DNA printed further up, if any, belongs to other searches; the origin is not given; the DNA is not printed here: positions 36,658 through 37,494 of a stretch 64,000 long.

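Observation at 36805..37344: ARL6/BBS3 ortholog implies a ciliated or flagellated lineage despite dictyostelid-like sequence composition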

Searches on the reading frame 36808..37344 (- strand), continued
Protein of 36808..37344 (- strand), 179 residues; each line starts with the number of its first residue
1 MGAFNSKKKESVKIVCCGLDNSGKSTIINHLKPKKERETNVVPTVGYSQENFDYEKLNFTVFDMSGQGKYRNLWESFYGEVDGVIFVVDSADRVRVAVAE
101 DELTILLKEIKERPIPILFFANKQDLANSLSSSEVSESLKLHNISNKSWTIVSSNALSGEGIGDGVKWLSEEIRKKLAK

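Call 6: find_homologous_proteins(query=window:36808-37344:-, max_evalue=1e-20)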
Query window:36808-37344:- (179 aa): 764 proteins with E <= 1e-20 among 1034 candidates; the best 120 are listed.
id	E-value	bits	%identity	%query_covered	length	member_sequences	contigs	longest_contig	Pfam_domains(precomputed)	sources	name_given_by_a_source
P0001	9.1e-106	369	94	100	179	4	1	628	PF01926.30,PF00025.28,PF09439.17,PF08477.20,PF00503.27,PF00009.34,PF00071.29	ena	-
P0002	1.7e-100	352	88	100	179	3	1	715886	PF01926.30,PF00025.28,PF09439.17,PF08477.20,PF00503.27,PF00009.34,PF04670.19,PF00071.29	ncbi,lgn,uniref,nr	ncbi:hypothetical protein FDP41_002831 [Naegleria fowleri]|uniref:ADP-ribosylation factor-like prote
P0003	3.3e-99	348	89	100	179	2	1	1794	PF01926.30,PF00025.28,PF09439.17,PF08477.20,PF00503.27,PF00009.34,PF04670.19,PF00071.29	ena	-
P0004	1.1e-91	323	81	99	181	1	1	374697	PF01926.30,PF00025.28,PF09439.17,PF08477.20,PF00503.27,PF00009.34,PF04670.19,PF00071.29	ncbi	ncbi:hypothetical protein ABK040_004771 [Willaertia magna]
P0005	2.5e-71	257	65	91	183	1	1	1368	PF01926.30,PF00025.28,PF09439.17,PF08477.20,PF00503.27,PF00009.34,PF04670.19,PF00071.29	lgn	-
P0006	7.4e-71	255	67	96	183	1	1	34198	PF01926.30,PF00025.28,PF09439.17,PF08477.20,PF00503.27,PF00009.34,PF04670.19,PF00071.29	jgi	jgi:ADP-ribosylation factor-like protein 6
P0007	1.9e-67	244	63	92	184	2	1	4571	PF01926.30,PF00025.28,PF09439.17,PF08477.20,PF00503.27,PF00009.34,PF04670.19,PF00071.29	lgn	-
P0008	1.7e-59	218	55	98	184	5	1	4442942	PF01926.30,PF00025.28,PF09439.17,PF08477.20,PF00503.27,PF00009.34,PF04670.19,PF00071.29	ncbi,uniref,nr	ncbi:ADP-ribosylation factor-like protein 6 [Dendronephthya gigantea]|uniref:ADP-ribosylation factor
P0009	1.5e-58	215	60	91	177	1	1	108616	PF01926.30,PF00025.28,PF09439.17,PF08477.20,PF00503.27,PF00009.34,PF13401.13,PF04670.19,PF00071.29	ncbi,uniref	ncbi:ADP-ribosylation factor-like protein [Acrasis kona]|uniref:ADP-ribosylation factor-like protein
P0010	2.4e-58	215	55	97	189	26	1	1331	PF01926.30,PF00025.28,PF09439.17,PF08477.20,PF00503.27,PF00009.34,PF04670.19,PF00071.29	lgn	-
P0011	9.5e-58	213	55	97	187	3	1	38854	PF01926.30,PF00025.28,PF09439.17,PF08477.20,PF00503.27,PF00009.34,PF04670.19,PF00071.29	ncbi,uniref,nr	ncbi:ADP-ribosylation factor-like protein 6 [Actinia tenebrosa]|uniref:ADP-ribosylation factor-like 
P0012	1.5e-57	212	55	93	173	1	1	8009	PF01926.30,PF00025.28,PF09439.17,PF08477.20,PF00503.27,PF00009.34,PF00071.29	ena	-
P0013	1.9e-57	212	54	93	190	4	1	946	PF01926.30,PF00025.28,PF09439.17,PF08477.20,PF00503.27,PF00009.34,PF04670.19,PF00071.29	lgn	-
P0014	3.6e-57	211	58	96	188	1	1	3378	PF01926.30,PF00025.28,PF09439.17,PF08477.20,PF00503.27,PF04670.19,PF00071.29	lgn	-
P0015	5.8e-57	210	54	96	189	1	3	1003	PF00025.28,PF09439.17,PF08477.20,PF00503.27,PF00071.29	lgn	-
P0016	1.2e-56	209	53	96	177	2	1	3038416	PF01926.30,PF00025.28,PF09439.17,PF08477.20,PF00503.27,PF00009.34,PF04670.19,PF00071.29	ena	-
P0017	2.5e-56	208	56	94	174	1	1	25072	PF01926.30,PF00025.28,PF09439.17,PF08477.20,PF00503.27,PF00071.29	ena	-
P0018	2.6e-56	208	54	96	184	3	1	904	PF01926.30,PF00025.28,PF09439.17,PF08477.20,PF00503.27,PF00009.34,PF00071.29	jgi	-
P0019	2.8e-56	208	58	98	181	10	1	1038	PF01926.30,PF00025.28,PF09439.17,PF08477.20,PF00503.27,PF00009.34,PF00071.29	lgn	-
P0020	4.5e-56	207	53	98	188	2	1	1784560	PF01926.30,PF00025.28,PF09439.17,PF08477.20,PF00503.27,PF00009.34,PF04670.19,PF00071.29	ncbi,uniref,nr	ncbi:ADP-ribosylation factor-like protein 6 [Galendromus occidentalis]|uniref:ADP-ribosylation facto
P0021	5.2e-56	207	56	93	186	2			PF01926.30,PF00025.28,PF09439.17,PF08477.20,PF00503.27,PF00009.34,PF04670.19,PF00071.29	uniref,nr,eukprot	uniref:ADP-ribosylation factor-like protein 6 n=1 Tax=Latimeria chalumnae TaxID=7897 RepID=H3B9Z9_LA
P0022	5.3e-56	207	53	98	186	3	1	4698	PF01926.30,PF00025.28,PF09439.17,PF08477.20,PF00503.27,PF00009.34,PF00071.29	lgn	-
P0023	6.1e-56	207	55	97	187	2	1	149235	PF01926.30,PF00025.28,PF09439.17,PF08477.20,PF00503.27,PF00009.34,PF04670.19,PF00071.29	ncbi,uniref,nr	ncbi:ADP-ribosylation factor-like protein 6 [Saccoglossus kowalevskii]|uniref:ADP-ribosylation facto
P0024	9.7e-56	206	54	93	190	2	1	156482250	PF01926.30,PF00025.28,PF09439.17,PF08477.20,PF00503.27,PF00009.34,PF04670.19,PF00071.29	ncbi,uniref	ncbi:ADP ribosylation factor-like 6 [Tachypleus tridentatus]|uniref:ADP ribosylation factor-like 6 n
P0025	1.0e-55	206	56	96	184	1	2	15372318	PF01926.30,PF00025.28,PF09439.17,PF08477.20,PF00503.27,PF04670.19,PF00071.29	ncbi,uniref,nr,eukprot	ncbi:predicted protein [Nematostella vectensis]|uniref:ADP-ribosylation factor-like protein 6 n=1 Ta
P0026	1.1e-55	206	52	96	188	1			PF01926.30,PF00025.28,PF09439.17,PF08477.20,PF00503.27,PF00009.34,PF04670.19,PF00071.29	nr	nr:ADP-ribosylation factor-like protein 6 isoform X2 [Lepeophtheirus salmonis]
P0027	1.1e-55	206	54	98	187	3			PF01926.30,PF00025.28,PF09439.17,PF08477.20,PF00503.27,PF00009.34,PF04670.19,PF00071.29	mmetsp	mmetsp:Transcript_22187/g.70460 ORF Transcript_22187/g.70460 Transcript_22187/m.70460 type:complete 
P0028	1.3e-55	206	53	96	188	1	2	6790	PF01926.30,PF00025.28,PF09439.17,PF08477.20,PF00503.27,PF00071.29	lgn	-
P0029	1.3e-55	206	52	96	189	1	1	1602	PF01926.30,PF00025.28,PF09439.17,PF08477.20,PF00503.27,PF00009.34,PF00071.29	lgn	-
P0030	1.7e-55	205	55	92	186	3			PF01926.30,PF00025.28,PF09439.17,PF08477.20,PF00503.27,PF00009.34,PF04670.19,PF00071.29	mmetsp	mmetsp:Transcript_14072/g.23346 ORF Transcript_14072/g.23346 Transcript_14072/m.23346 type:complete 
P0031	2.0e-55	205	54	92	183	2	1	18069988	PF01926.30,PF00025.28,PF09439.17,PF08477.20,PF00503.27,PF00009.34,PF04670.19,PF00071.29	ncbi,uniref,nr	ncbi:ADP-ribosylation factor-like protein 6 [Asterias rubens]|uniref:ADP-ribosylation factor-like pr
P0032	2.5e-55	205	53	99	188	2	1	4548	PF01926.30,PF00025.28,PF09439.17,PF08477.20,PF00503.27,PF04670.19,PF00071.29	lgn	-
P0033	2.9e-55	205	55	93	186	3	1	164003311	PF01926.30,PF00025.28,PF09439.17,PF08477.20,PF00503.27,PF00009.34,PF04670.19,PF00071.29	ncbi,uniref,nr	ncbi:ADP-ribosylation factor-like protein 6 [Erpetoichthys calabaricus]|uniref:ADP-ribosylation fact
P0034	3.6e-55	204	54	93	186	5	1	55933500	PF01926.30,PF00025.28,PF09439.17,PF08477.20,PF00503.27,PF00009.34,PF04670.19,PF00071.29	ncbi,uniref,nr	ncbi:hypothetical protein MATL_G00047070 [Megalops atlanticus]|uniref:ADP-ribosylation factor-like p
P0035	4.1e-55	204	53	98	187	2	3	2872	PF01926.30,PF00025.28,PF09439.17,PF08477.20,PF00503.27,PF00009.34,PF04670.19,PF00071.29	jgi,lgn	-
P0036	4.3e-55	204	55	94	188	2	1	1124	PF01926.30,PF00025.28,PF09439.17,PF08477.20,PF00503.27,PF00009.34,PF04670.19,PF00071.29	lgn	-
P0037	5.1e-55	204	56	98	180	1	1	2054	PF01926.30,PF00025.28,PF09439.17,PF08477.20,PF00503.27,PF00009.34,PF00071.29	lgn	-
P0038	5.1e-55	204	53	97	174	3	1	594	PF01926.30,PF00025.28,PF09439.17,PF08477.20,PF00503.27,PF00009.34,PF04670.19,PF00071.29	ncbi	-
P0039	6.2e-55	203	53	97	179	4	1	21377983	PF01926.30,PF00025.28,PF09439.17,PF08477.20,PF00503.27,PF00009.34,PF04670.19,PF00071.29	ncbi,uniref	ncbi:ADP-ribosylation factor-like protein 6 [Apostichopus japonicus]|uniref:ADP-ribosylation factor-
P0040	8.6e-55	203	52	93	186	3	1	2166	PF01926.30,PF00025.28,PF09439.17,PF08477.20,PF00503.27,PF04670.19,PF00071.29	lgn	-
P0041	9.9e-55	203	54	96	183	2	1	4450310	PF01926.30,PF00025.28,PF09439.17,PF08477.20,PF00503.27,PF04670.19,PF00071.29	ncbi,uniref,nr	ncbi:ADP-ribosylation factor-like protein 6 [Acanthaster planci]|uniref:ADP-ribosylation factor-like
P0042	1.0e-54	203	54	98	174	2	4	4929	PF01926.30,PF00025.28,PF09439.17,PF08477.20,PF00503.27,PF00009.34,PF00071.29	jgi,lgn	-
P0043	1.1e-54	203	50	100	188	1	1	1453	PF01926.30,PF00025.28,PF09439.17,PF08477.20,PF00503.27,PF00009.34,PF04670.19,PF00071.29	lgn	-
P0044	1.7e-54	202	54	98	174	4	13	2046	PF01926.30,PF00025.28,PF09439.17,PF08477.20,PF00503.27,PF00009.34,PF00071.29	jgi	-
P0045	1.8e-54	202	52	96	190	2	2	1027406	PF01926.30,PF00025.28,PF09439.17,PF08477.20,PF00503.27,PF00009.34,PF04670.19,PF00071.29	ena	-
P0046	2.0e-54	202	55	93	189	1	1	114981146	PF01926.30,PF00025.28,PF09439.17,PF08477.20,PF00503.27,PF00009.34,PF04670.19,PF00071.29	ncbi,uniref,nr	ncbi:hypothetical protein FSP39_016439 [Pinctada imbricata]|uniref:ADP-ribosylation factor-like prot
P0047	2.1e-54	202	51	98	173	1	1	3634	PF01926.30,PF00025.28,PF09439.17,PF08477.20,PF00503.27,PF00009.34,PF04670.19,PF00071.29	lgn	-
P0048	2.2e-54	202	53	97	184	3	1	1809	PF01926.30,PF00025.28,PF09439.17,PF08477.20,PF00503.27,PF00009.34,PF04670.19,PF00071.29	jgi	-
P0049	2.2e-54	202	52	98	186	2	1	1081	PF01926.30,PF00025.28,PF09439.17,PF08477.20,PF00503.27,PF04670.19,PF00071.29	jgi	-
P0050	2.3e-54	202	57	93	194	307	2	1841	PF01926.30,PF00025.28,PF09439.17,PF08477.20,PF00503.27,PF04670.19,PF00071.29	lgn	-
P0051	2.4e-54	202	54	93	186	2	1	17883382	PF01926.30,PF00025.28,PF09439.17,PF08477.20,PF00503.27,PF00009.34,PF04670.19,PF00071.29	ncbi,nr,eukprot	ncbi:ADP-ribosylation factor-like protein 6 [Callorhinchus milii]|nr:ADP-ribosylation factor-like pr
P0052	2.8e-54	201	56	93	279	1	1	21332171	PF01926.30,PF00025.28,PF09439.17,PF08477.20,PF00503.27,PF04670.19,PF00071.29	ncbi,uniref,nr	ncbi:hypothetical protein HF521_012768 [Silurus meridionalis]|uniref:ADP-ribosylation factor-like pr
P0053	2.9e-54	201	55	93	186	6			PF01926.30,PF00025.28,PF09439.17,PF08477.20,PF00503.27,PF00071.29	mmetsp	mmetsp:Transcript_16824/g.42355 ORF Transcript_16824/g.42355 Transcript_16824/m.42355 type:complete 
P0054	3.0e-54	201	55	97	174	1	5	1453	PF01926.30,PF00025.28,PF09439.17,PF08477.20,PF00503.27,PF00009.34,PF04670.19,PF00071.29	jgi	-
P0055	3.3e-54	201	51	93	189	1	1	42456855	PF01926.30,PF00025.28,PF09439.17,PF08477.20,PF00503.27,PF00009.34,PF04670.19,PF00071.29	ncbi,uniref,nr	ncbi:unnamed protein product [Owenia fusiformis]|uniref:ADP-ribosylation factor-like protein 6 n=1 T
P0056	3.5e-54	201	52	98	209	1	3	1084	PF01926.30,PF00025.28,PF09439.17,PF08477.20,PF00503.27,PF04670.19,PF00071.29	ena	-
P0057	4.1e-54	201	54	92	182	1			PF01926.30,PF00025.28,PF09439.17,PF08477.20,PF00503.27,PF00009.34,PF04670.19,PF00071.29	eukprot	eukprot:TRINITY_DN1697_c0_g1_i1.p2 TRINITY_DN1697_c0_g1~~TRINITY_DN1697_c0_g1_i1.p2 ORF type:complet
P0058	5.5e-54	200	56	94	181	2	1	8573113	PF01926.30,PF00025.28,PF09439.17,PF08477.20,PF00503.27,PF04670.19,PF00071.29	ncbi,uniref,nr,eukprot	ncbi:uncharacterized protein TRIADDRAFT_25605 [Trichoplax adhaerens]|uniref:ADP-ribosylation factor-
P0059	5.5e-54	200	51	98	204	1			PF01926.30,PF00025.28,PF09439.17,PF08477.20,PF00503.27,PF04670.19,PF00071.29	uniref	uniref:ADP-ribosylation factor-like protein 6 n=2 Tax=Clytia hemisphaerica TaxID=252671 RepID=A0A7M5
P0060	6.1e-54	200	50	89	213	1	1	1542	PF01926.30,PF00025.28,PF09439.17,PF08477.20,PF00503.27,PF00009.34,PF00071.29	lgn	-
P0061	6.2e-54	200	52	96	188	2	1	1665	PF01926.30,PF00025.28,PF09439.17,PF08477.20,PF00503.27,PF00009.34,PF04670.19,PF00071.29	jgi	-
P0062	6.3e-54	200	51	96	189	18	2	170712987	PF00025.28,PF09439.17,PF08477.20,PF00503.27,PF00009.34,PF00071.29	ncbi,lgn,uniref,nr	ncbi:hypothetical protein HPB47_021269 [Ixodes persulcatus]|uniref:Uncharacterized protein n=1 Tax=I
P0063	6.4e-54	200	51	100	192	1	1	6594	PF01926.30,PF00025.28,PF09439.17,PF08477.20,PF00503.27,PF00009.34,PF04670.19,PF00071.29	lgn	-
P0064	7.6e-54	200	51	98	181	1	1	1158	PF01926.30,PF00025.28,PF09439.17,PF08477.20,PF00503.27,PF00009.34,PF04670.19,PF00071.29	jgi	-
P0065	8.2e-54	200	52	97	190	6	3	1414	PF01926.30,PF00025.28,PF09439.17,PF08477.20,PF00503.27,PF00071.29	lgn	-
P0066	8.7e-54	200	51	100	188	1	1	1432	PF01926.30,PF00025.28,PF09439.17,PF08477.20,PF00503.27,PF00009.34,PF04670.19,PF00071.29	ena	-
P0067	8.7e-54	200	53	97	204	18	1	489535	PF01926.30,PF00025.28,PF09439.17,PF08477.20,PF00503.27,PF04670.19,PF00071.29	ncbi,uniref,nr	ncbi:PREDICTED: ADP-ribosylation factor-like protein 6 isoform X4 [Thamnophis sirtalis]|uniref:ADP-r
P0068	9.0e-54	200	55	97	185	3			PF01926.30,PF00025.28,PF09439.17,PF08477.20,PF00503.27,PF04670.19,PF00071.29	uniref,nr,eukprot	uniref:LOW QUALITY PROTEIN: ADP-ribosylation factor-like protein 6 n=1 Tax=Ciona intestinalis TaxID=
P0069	9.7e-54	200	53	98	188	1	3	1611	PF01926.30,PF00025.28,PF09439.17,PF08477.20,PF00503.27,PF00009.34,PF04670.19,PF00071.29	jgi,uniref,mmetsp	uniref:ADP-ribosylation factor-like protein 6 n=1 Tax=Chrysotila carterae TaxID=13221 RepID=A0A7S4BD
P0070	1.1e-53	199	54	94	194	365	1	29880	PF01926.30,PF00025.28,PF09439.17,PF08477.20,PF00503.27,PF04670.19,PF00071.29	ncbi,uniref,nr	ncbi:PREDICTED: ADP-ribosylation factor-like protein 6 isoform X1 [Mesitornis unicolor]|uniref:ADP-r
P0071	1.3e-53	199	55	94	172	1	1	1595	PF01926.30,PF00025.28,PF09439.17,PF08477.20,PF00503.27,PF00009.34,PF04670.19,PF00071.29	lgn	-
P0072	1.7e-53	199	55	93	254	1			PF01926.30,PF00025.28,PF09439.17,PF08477.20,PF00503.27,PF04670.19,PF00071.29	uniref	uniref:ADP-ribosylation factor-like protein 6 n=1 Tax=Sphaerodactylus townsendi TaxID=933632 RepID=A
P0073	2.4e-53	198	54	99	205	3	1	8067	PF01926.30,PF00025.28,PF09439.17,PF08477.20,PF00503.27,PF00009.34,PF04670.19,PF00071.29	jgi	jgi:ADP-ribosylation factor-like protein 6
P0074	2.4e-53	198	55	93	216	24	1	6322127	PF01926.30,PF00025.28,PF09439.17,PF08477.20,PF00503.27,PF04670.19,PF00071.29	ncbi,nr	ncbi:ADP-ribosylation factor [Pimephales promelas]|nr:ADP-ribosylation factor [Pimephales promelas]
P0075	2.8e-53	198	51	96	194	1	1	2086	PF01926.30,PF00025.28,PF09439.17,PF08477.20,PF00503.27,PF00009.34,PF04670.19,PF00071.29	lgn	-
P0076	2.8e-53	198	54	93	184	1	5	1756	PF01926.30,PF00025.28,PF09439.17,PF08477.20,PF00503.27,PF04670.19,PF00071.29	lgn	-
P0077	3.1e-53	198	51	96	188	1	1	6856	PF01926.30,PF00025.28,PF09439.17,PF08477.20,PF00503.27,PF00009.34,PF04670.19,PF00071.29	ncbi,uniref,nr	ncbi:unnamed protein product [Allacma fusca]|uniref:ADP-ribosylation factor-like protein 6 n=1 Tax=A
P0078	3.2e-53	198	51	94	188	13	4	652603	PF01926.30,PF00025.28,PF09439.17,PF08477.20,PF00503.27,PF00009.34,PF04670.19,PF00071.29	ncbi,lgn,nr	ncbi:hypothetical protein DVH05_014572 [Phytophthora capsici]|nr:hypothetical protein DVH05_014572 [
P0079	3.3e-53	198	53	95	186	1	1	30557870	PF01926.30,PF00025.28,PF09439.17,PF08477.20,PF00503.27,PF04670.19,PF00071.29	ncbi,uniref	ncbi:ADP-ribosylation factor-like protein 6 [Antedon mediterranea]|uniref:ADP-ribosylation factor-li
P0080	3.3e-53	198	53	97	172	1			PF01926.30,PF00025.28,PF09439.17,PF08477.20,PF00503.27,PF00009.34,PF04670.19,PF00071.29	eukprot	eukprot:ANDGO_03044.mRNA.1 ADP-ribosylation factor-like protein 6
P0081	3.5e-53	198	49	99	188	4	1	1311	PF01926.30,PF00025.28,PF09439.17,PF08477.20,PF00503.27,PF00009.34,PF00071.29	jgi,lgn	-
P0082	3.5e-53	198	53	93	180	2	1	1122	PF01926.30,PF00025.28,PF09439.17,PF08477.20,PF00503.27,PF00009.34,PF04670.19,PF00071.29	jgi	-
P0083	3.8e-53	198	52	97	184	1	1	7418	PF01926.30,PF00025.28,PF09439.17,PF08477.20,PF00503.27,PF00009.34,PF04670.19,PF00071.29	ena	-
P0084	3.9e-53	198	51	94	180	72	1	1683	PF01926.30,PF00025.28,PF09439.17,PF08477.20,PF00503.27,PF00009.34,PF00071.29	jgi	-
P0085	3.9e-53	198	54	93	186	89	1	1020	PF01926.30,PF00025.28,PF09439.17,PF08477.20,PF00503.27,PF04670.19,PF00071.29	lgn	-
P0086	4.0e-53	198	52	95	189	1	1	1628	PF01926.30,PF00025.28,PF09439.17,PF08477.20,PF00503.27,PF00009.34,PF04670.19,PF00071.29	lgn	-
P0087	4.0e-53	198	53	96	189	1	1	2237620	PF01926.30,PF00025.28,PF09439.17,PF08477.20,PF00503.27,PF00009.34,PF04670.19,PF00071.29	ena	-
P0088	4.1e-53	198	51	96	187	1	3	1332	PF01926.30,PF00025.28,PF09439.17,PF08477.20,PF00503.27,PF00009.34,PF04670.19,PF00071.29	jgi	-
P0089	4.1e-53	198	55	97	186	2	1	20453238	PF01926.30,PF00025.28,PF09439.17,PF08477.20,PF00503.27,PF04670.19,PF00071.29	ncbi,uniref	ncbi:ADP-ribosylation factor-like protein 6 [Clavelina lepadiformis]|uniref:ADP-ribosylation factor-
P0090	4.1e-53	198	54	96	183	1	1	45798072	PF01926.30,PF00025.28,PF09439.17,PF08477.20,PF00503.27,PF00071.29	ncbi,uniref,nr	ncbi:ADP-ribosylation factor-like protein 6 [Strongylocentrotus purpuratus]|uniref:ADP-ribosylation 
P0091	4.2e-53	198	50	100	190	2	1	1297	PF01926.30,PF00025.28,PF09439.17,PF08477.20,PF00503.27,PF00009.34,PF04670.19,PF00071.29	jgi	-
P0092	4.4e-53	197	51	94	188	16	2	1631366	PF01926.30,PF00025.28,PF09439.17,PF08477.20,PF00503.27,PF00009.34,PF04670.19,PF00071.29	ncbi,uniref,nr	ncbi:ADP-ribosylation factor family [Phytophthora cinnamomi]|uniref:ADP-ribosylation factor family n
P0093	4.4e-53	197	55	93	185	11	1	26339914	PF01926.30,PF00025.28,PF09439.17,PF08477.20,PF00503.27,PF00009.34,PF04670.19,PF00071.29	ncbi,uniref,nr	ncbi:ADP-ribosylation factor-like protein 6 [Parambassis ranga]|uniref:ADP-ribosylation factor-like 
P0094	4.5e-53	197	53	96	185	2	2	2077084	PF01926.30,PF00025.28,PF09439.17,PF08477.20,PF00503.27,PF00009.34,PF04670.19,PF00071.29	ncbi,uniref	ncbi:ADP-ribosylation factor-like protein 6 [Diadema antillarum]|uniref:ADP-ribosylation factor-like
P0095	4.8e-53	197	51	97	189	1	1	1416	PF01926.30,PF00025.28,PF09439.17,PF08477.20,PF00503.27,PF00009.34,PF04670.19,PF00071.29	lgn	-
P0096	4.8e-53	197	55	93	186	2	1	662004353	PF00025.28,PF09439.17,PF08477.20,PF00503.27,PF04670.19,PF00071.29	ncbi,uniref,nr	ncbi:ADP-ribosylation factor-like protein 6 [Microcaecilia unicolor]|uniref:ADP-ribosylation factor-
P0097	5.5e-53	197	53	96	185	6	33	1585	PF01926.30,PF00025.28,PF09439.17,PF08477.20,PF00503.27,PF00009.34,PF00071.29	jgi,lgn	-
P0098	5.6e-53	197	53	95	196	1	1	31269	PF01926.30,PF00025.28,PF09439.17,PF08477.20,PF00503.27,PF00009.34,PF04670.19,PF00071.29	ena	-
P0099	5.8e-53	197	54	93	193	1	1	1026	PF01926.30,PF00025.28,PF09439.17,PF08477.20,PF00503.27,PF00009.34,PF04670.19,PF00071.29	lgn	-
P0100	6.0e-53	197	53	97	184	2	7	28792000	PF01926.30,PF00025.28,PF09439.17,PF08477.20,PF00503.27,PF04670.19,PF00071.29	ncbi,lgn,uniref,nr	ncbi:ADP-ribosylation factor-like protein 6 [Hydractinia symbiolongicarpus]|uniref:ADP-ribosylation 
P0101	6.0e-53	197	50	98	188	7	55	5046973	PF01926.30,PF00025.28,PF09439.17,PF08477.20,PF00503.27,PF00009.34,PF04670.19,PF00071.29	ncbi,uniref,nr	ncbi:unnamed protein product [Aphanomyces euteiches]|uniref:ADP-ribosylation factor-like protein 6 n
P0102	6.1e-53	197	55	96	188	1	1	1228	PF01926.30,PF00025.28,PF09439.17,PF08477.20,PF00503.27,PF04670.19,PF00071.29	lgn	-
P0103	6.2e-53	197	55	96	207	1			PF01926.30,PF00025.28,PF09439.17,PF08477.20,PF00503.27,PF00009.34,PF04670.19,PF00071.29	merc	-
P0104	6.6e-53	197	51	96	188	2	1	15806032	PF01926.30,PF00025.28,PF09439.17,PF08477.20,PF00503.27,PF00009.34,PF04670.19,PF00071.29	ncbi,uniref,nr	ncbi:ADP-ribosylation factor-like protein 6 isoform X2 [Tigriopus californicus]|uniref:ADP-ribosylat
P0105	7.0e-53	197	53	98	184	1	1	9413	PF01926.30,PF00025.28,PF09439.17,PF08477.20,PF00503.27,PF00009.34,PF04670.19,PF00071.29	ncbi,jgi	jgi:ADP-ribosylation factor-like protein 6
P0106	7.2e-53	197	53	93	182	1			PF01926.30,PF00025.28,PF09439.17,PF08477.20,PF00503.27,PF04670.19,PF00071.29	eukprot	eukprot:TRINITY_DN187_c0_g1_i1.p1 TRINITY_DN187_c0_g1~~TRINITY_DN187_c0_g1_i1.p1 ORF type:complete l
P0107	7.3e-53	197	54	93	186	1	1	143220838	PF01926.30,PF00025.28,PF09439.17,PF08477.20,PF00503.27,PF00009.34,PF04670.19,PF00071.29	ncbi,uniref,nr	ncbi:ADP-ribosylation factor-like protein 6 [Spea bombifrons]|uniref:ADP-ribosylation factor-like pr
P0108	7.4e-53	197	55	92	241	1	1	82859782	PF01926.30,PF00025.28,PF09439.17,PF08477.20,PF00503.27,PF04670.19,PF00071.29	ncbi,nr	ncbi:ADP-ribosylation factor-like protein 6 isoform X1 [Nomascus leucogenys]|nr:ADP-ribosylation fac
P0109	7.5e-53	197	52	97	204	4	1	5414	PF01926.30,PF00025.28,PF09439.17,PF08477.20,PF00503.27,PF04670.19,PF00071.29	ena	-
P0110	8.3e-53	197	49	100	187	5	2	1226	PF01926.30,PF00025.28,PF09439.17,PF08477.20,PF00503.27,PF00009.34,PF04670.19,PF00071.29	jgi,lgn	-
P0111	8.5e-53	197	53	90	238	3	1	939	PF01926.30,PF00025.28,PF09439.17,PF08477.20,PF00503.27,PF00009.34,PF00071.29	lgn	-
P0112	8.6e-53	197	53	97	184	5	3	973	PF01926.30,PF00025.28,PF09439.17,PF08477.20,PF00503.27,PF04670.19,PF00071.29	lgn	-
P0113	9.7e-53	196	54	93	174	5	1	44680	PF01926.30,PF00025.28,PF09439.17,PF08477.20,PF00503.27,PF00009.34,PF04670.19,PF00071.29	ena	-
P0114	1.1e-52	196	51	96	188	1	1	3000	PF01926.30,PF00025.28,PF09439.17,PF08477.20,PF00503.27,PF00009.34,PF04670.19,PF00071.29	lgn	-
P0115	1.3e-52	196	53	98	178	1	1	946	PF01926.30,PF00025.28,PF09439.17,PF08477.20,PF00503.27,PF00009.34,PF04670.19,PF00071.29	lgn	-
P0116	1.3e-52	196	52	94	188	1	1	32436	PF01926.30,PF00025.28,PF09439.17,PF08477.20,PF00503.27,PF00009.34,PF04670.19,PF00071.29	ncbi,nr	ncbi:hypothetical protein PybrP1_002849 [[Pythium] brassicae (nom. inval.)]|nr:hypothetical protein 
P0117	1.3e-52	196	54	93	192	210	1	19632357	PF01926.30,PF00025.28,PF09439.17,PF08477.20,PF00503.27,PF00009.34,PF04670.19,PF00071.29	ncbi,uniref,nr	ncbi:ADP-ribosylation factor-like protein 6 isoform X1 [Takifugu flavidus]|uniref:ADP-ribosylation f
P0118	1.3e-52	196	52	97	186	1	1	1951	PF01926.30,PF00025.28,PF09439.17,PF08477.20,PF00503.27,PF04670.19,PF00071.29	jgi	-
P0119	1.3e-52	196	54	93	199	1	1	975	PF01926.30,PF00025.28,PF09439.17,PF08477.20,PF00503.27,PF00009.34,PF04670.19,PF00071.29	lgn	-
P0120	1.3e-52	196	56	96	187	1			PF01926.30,PF00025.28,PF09439.17,PF08477.20,PF00503.27,PF04670.19,PF00071.29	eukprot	eukprot:Opistho-1_new@98712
